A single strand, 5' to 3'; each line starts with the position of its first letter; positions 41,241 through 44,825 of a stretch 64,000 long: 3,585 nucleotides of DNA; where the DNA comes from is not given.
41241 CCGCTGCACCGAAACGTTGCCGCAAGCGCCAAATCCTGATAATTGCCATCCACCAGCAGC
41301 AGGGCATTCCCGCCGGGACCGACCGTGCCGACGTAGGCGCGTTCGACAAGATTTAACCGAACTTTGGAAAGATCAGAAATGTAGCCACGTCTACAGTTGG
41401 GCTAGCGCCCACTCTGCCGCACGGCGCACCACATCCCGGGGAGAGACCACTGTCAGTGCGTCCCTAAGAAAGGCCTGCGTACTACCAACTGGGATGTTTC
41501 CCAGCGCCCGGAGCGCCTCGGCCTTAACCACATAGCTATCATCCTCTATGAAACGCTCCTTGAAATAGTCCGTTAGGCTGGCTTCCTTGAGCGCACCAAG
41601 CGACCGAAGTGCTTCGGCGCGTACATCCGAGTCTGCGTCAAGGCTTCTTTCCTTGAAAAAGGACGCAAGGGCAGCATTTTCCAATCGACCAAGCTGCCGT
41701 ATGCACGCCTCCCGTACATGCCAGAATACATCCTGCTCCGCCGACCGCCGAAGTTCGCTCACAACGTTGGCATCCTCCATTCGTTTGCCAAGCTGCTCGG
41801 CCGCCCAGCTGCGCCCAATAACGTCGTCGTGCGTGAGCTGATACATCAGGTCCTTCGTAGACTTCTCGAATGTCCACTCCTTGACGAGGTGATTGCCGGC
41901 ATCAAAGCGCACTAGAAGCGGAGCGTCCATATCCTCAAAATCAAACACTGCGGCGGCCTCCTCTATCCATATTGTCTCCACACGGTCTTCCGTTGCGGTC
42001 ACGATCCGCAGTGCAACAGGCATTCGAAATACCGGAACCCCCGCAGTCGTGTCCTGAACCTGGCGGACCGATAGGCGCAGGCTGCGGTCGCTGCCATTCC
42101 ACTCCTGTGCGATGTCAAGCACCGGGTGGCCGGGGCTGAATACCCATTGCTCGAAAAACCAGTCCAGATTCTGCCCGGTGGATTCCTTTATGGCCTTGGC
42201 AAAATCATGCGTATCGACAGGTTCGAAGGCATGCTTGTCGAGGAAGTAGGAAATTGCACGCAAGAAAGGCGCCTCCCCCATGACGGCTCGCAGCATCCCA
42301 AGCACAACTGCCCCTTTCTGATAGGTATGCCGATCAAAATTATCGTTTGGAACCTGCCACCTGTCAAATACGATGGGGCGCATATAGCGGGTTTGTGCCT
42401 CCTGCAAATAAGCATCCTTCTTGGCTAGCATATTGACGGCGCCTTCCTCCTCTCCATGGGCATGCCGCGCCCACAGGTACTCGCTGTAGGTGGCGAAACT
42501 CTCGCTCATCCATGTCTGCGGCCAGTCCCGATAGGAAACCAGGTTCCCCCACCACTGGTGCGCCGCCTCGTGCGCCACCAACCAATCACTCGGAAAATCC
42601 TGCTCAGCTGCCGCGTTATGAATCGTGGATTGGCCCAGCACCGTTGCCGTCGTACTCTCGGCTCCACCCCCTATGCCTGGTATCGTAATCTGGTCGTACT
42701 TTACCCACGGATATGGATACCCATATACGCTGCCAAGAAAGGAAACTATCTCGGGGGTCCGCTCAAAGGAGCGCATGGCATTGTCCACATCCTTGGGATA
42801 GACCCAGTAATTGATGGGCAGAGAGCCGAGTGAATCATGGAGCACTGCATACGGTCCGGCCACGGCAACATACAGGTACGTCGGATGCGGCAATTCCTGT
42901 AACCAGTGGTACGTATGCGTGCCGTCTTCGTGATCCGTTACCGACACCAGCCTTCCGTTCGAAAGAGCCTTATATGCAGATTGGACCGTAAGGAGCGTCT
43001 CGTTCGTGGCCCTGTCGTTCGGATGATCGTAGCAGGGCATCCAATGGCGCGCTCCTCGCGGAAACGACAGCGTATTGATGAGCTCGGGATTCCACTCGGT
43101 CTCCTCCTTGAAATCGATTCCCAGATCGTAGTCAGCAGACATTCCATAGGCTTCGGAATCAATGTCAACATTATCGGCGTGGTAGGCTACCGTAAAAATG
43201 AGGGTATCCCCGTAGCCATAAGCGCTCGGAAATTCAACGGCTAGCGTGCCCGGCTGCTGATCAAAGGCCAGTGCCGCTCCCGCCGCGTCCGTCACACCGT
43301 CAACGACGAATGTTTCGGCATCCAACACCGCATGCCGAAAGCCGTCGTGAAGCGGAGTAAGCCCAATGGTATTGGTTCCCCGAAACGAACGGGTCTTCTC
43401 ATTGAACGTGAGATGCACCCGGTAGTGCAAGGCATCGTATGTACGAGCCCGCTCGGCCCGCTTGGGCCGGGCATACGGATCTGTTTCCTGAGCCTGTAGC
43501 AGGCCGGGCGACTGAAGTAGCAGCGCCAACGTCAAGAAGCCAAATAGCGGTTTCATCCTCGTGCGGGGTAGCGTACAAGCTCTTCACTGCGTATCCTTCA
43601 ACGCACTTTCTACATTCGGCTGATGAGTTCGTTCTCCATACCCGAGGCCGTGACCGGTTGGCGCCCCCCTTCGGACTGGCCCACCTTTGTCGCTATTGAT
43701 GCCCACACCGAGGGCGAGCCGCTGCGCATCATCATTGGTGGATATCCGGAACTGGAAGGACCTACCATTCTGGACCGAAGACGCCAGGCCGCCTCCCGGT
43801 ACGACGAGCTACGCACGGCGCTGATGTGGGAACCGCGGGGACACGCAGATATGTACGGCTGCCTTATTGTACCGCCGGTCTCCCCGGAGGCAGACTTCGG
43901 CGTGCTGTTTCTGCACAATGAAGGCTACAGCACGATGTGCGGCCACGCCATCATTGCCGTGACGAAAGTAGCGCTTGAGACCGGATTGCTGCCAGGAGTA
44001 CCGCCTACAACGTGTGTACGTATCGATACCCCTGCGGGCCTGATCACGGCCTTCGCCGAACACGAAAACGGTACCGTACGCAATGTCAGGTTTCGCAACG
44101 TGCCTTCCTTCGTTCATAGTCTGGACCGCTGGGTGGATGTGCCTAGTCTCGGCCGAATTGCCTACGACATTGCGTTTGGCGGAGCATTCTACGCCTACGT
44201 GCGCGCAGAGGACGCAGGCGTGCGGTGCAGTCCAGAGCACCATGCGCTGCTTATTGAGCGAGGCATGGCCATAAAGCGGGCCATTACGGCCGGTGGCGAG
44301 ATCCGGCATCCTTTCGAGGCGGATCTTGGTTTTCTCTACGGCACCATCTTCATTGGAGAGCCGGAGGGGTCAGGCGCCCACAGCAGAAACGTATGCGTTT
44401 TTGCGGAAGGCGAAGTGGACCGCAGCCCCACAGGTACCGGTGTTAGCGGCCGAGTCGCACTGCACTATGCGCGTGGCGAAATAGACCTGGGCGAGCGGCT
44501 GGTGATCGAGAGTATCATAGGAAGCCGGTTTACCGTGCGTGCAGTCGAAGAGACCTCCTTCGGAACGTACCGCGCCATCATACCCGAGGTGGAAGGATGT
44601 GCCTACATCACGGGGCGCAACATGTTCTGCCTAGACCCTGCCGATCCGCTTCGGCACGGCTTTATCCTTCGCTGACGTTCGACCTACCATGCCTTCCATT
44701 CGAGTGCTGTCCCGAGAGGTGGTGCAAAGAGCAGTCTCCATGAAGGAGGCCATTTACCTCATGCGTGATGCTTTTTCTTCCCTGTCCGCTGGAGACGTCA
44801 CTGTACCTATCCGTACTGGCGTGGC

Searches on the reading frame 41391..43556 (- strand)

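Call 23: search_protein_families(library=pfam, proteins=[window:41391-43556:-], max_evalue=0.001)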
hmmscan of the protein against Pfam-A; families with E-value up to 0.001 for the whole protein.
window:41391-43556:- (721 aa): 4 families
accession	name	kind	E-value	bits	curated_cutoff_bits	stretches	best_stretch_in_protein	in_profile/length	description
PF01433.26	Peptidase_M1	-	5.1e-40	137.8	27.7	1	263-471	2-218/218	Peptidase family M1 domain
PF17900.6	Peptidase_M1_N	-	8.6e-18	65.5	25.8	1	43-228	3-186/186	Peptidase M1 N-terminal domain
PF13646.12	HEAT_2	-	9.5e-17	61.5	27.7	2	640-719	11-88/88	HEAT repeats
PF02985.28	HEAT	-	1.3e-05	25.4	23.5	0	606-625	9-27/31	HEAT repeat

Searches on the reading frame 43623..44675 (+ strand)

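Call 23: search_protein_families(library=pfam, proteins=[window:43623-44675:+], max_evalue=0.001)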
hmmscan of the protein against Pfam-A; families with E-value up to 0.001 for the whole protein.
window:43623-44675:+ (350 aa): 1 family
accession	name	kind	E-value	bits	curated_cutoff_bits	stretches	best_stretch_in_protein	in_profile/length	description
PF05544.16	Pro_racemase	-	1.3e-111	373.2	27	1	25-347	2-324/325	Proline racemase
